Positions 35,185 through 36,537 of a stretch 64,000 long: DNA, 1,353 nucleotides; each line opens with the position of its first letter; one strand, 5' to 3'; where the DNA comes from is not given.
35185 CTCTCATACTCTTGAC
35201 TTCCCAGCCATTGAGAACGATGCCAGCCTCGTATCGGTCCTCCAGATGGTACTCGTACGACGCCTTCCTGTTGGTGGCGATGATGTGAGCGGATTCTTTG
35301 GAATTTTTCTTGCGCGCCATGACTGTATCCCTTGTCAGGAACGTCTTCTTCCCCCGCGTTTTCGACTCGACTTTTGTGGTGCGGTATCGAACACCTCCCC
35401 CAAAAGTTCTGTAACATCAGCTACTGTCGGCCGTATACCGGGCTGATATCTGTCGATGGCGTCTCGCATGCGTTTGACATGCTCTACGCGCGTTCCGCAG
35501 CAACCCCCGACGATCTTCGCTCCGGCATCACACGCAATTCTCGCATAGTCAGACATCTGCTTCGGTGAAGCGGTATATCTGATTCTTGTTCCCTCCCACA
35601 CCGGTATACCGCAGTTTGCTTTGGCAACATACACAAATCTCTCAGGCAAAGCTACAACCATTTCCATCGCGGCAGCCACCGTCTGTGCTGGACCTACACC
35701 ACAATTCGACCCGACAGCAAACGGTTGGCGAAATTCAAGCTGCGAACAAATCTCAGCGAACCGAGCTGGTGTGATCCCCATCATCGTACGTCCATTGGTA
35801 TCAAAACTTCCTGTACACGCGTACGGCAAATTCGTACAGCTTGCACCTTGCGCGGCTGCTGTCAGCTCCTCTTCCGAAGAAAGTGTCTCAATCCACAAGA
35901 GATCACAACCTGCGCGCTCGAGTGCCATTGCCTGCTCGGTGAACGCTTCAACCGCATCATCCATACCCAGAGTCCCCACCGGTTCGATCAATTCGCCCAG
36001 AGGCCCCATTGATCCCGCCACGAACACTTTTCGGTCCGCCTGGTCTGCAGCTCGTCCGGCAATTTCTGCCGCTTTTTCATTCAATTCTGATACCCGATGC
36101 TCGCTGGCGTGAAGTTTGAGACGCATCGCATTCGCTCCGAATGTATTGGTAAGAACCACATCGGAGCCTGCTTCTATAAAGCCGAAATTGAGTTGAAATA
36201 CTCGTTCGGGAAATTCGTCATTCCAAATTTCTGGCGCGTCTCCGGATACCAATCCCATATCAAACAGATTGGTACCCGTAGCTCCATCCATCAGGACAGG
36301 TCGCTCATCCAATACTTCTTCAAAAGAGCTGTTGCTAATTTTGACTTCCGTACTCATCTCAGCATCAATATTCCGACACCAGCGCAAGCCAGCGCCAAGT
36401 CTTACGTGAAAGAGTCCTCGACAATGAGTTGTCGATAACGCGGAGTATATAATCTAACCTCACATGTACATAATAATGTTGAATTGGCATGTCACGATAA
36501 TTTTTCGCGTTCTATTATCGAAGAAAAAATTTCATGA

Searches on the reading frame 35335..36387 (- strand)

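Call 74: search_protein_families(library=pfam, proteins=[window:35335-36387:-], max_evalue=0.01)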
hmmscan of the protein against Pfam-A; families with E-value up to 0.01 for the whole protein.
window:35335-36387:- (350 aa): 1 family
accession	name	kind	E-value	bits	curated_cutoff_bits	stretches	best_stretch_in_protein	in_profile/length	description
PF02574.22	S-methyl_trans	-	1.7e-56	192.7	22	1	31-310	1-282/283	Homocysteine S-methyltransferase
